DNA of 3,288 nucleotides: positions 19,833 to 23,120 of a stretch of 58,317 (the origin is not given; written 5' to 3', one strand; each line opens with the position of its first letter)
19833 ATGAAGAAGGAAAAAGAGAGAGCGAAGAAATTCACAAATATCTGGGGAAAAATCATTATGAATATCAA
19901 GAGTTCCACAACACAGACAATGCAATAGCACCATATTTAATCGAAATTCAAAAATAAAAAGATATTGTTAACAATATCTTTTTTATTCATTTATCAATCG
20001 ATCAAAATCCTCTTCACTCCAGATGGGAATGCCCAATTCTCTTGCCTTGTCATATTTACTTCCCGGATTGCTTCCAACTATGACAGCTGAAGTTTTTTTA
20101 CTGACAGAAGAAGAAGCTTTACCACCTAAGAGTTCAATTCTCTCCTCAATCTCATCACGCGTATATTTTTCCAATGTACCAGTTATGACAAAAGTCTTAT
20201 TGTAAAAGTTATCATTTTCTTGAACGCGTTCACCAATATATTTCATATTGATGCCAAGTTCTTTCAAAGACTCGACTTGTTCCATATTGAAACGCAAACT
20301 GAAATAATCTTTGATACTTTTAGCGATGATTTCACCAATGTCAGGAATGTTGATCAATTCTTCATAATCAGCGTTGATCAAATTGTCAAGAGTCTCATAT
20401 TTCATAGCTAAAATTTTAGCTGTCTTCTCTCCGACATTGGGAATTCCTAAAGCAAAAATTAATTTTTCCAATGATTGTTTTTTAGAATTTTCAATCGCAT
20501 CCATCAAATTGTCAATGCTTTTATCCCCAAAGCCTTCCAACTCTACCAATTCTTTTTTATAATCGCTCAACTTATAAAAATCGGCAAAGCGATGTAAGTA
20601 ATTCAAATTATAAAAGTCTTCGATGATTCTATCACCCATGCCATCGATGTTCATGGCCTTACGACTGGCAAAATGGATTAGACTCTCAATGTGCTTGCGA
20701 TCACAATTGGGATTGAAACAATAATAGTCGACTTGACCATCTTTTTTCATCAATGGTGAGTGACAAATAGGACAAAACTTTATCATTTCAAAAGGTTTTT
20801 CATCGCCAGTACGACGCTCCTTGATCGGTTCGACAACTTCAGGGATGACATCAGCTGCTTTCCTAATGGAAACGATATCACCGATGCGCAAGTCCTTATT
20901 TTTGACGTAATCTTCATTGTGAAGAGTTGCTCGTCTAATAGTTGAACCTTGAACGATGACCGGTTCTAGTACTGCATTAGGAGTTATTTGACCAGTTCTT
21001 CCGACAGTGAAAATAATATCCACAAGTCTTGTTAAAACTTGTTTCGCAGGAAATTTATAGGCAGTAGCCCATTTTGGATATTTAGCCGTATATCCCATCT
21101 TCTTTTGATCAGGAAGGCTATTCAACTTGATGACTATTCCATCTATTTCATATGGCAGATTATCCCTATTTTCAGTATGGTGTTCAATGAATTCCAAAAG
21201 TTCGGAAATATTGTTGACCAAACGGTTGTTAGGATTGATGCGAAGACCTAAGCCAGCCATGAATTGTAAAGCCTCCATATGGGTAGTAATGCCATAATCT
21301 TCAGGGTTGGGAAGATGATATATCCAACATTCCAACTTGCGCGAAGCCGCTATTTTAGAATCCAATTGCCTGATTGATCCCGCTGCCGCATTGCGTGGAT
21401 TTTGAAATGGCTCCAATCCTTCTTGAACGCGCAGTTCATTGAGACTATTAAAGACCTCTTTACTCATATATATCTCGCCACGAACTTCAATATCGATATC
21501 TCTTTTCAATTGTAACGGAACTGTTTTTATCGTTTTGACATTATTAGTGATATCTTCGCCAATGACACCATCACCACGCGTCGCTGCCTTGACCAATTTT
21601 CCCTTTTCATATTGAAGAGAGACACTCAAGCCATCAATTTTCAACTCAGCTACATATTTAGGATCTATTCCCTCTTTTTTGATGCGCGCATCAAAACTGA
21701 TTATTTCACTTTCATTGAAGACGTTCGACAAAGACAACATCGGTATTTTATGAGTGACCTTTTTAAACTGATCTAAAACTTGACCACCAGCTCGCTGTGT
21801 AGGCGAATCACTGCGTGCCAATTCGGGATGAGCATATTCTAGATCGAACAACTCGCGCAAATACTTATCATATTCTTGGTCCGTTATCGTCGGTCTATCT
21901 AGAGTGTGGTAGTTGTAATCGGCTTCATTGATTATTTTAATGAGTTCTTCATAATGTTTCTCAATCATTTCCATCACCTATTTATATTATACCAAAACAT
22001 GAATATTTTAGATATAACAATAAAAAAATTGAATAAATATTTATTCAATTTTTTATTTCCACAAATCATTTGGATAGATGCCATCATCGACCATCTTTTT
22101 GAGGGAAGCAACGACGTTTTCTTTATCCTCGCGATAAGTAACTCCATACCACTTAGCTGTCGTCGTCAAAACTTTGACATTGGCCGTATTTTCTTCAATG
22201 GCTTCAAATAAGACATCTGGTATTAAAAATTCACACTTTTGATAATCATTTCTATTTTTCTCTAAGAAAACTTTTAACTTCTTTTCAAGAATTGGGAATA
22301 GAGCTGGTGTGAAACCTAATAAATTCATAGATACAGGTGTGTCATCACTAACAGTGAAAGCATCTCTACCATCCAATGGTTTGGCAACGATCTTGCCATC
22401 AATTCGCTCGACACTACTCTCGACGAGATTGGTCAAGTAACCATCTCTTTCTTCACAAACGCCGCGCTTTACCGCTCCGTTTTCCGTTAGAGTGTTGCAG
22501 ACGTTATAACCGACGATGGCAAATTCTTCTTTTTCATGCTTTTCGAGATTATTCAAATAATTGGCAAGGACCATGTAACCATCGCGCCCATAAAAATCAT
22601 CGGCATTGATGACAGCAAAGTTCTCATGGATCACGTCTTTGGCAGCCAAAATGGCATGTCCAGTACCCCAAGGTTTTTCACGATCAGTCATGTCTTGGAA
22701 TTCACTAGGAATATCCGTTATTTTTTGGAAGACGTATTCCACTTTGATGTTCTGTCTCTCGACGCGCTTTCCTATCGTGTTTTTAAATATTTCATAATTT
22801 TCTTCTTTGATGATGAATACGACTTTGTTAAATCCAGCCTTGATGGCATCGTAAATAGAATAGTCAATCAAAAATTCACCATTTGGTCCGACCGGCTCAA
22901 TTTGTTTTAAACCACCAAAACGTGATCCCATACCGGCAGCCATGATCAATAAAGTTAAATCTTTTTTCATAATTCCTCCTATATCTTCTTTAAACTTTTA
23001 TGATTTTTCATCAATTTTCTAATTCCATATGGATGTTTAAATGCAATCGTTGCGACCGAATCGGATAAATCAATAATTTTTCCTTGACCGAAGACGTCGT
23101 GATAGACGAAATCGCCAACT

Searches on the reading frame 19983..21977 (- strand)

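Call 50: search_protein_families(library=pfam, proteins=[window:19983-21977:-], max_evalue=0.00001)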
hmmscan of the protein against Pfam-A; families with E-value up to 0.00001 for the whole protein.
window:19983-21977:- (664 aa): 9 families
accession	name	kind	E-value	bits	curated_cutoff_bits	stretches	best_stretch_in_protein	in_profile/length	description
PF01653.23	DNA_ligase_aden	-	6e-93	311.5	27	1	70-312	3-253/253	NAD-dependent DNA ligase adenylation domain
PF03120.22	DNA_ligase_OB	-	1.2e-31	108.8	32.9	1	316-392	2-78/79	NAD-dependent DNA ligase OB-fold domain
PF12826.13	HHH_2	-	2.2e-23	82.6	27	1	506-562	2-58/64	Helix-hairpin-helix motif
PF00533.33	BRCT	-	3.5e-18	66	21.3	1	589-661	4-77/78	BRCA1 C Terminus (BRCT) domain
PF14520.12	HHH_5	-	6.8e-12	46.1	27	1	510-557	5-53/57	Helix-hairpin-helix domain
PF03119.21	DNA_ligase_ZBD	-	1.7e-08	34.6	25.8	1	402-425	2-25/27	NAD-dependent DNA ligase C4 zinc finger domain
PF12738.14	PTCB-BRCT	-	4e-08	33.6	22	1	598-652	5-58/63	twin BRCT domain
PF00633.29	HHH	-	7.3e-07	29.2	24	0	529-558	1-30/30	Helix-hairpin-helix motif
PF22745.1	Nlig-Ia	-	7.8e-06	26.9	27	0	18-56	15-53/92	DNA ligase-like, N-terminal NAD+-binding domain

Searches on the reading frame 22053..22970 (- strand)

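Call 50: search_protein_families(library=pfam, proteins=[window:22053-22970:-], max_evalue=0.00001)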
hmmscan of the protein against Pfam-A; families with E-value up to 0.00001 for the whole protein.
window:22053-22970:- (305 aa): 1 family
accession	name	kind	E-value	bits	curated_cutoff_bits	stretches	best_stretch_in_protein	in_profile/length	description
PF00483.29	NTP_transferase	-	8.4e-11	42.3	21.2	1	8-184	3-162/245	Nucleotidyl transferase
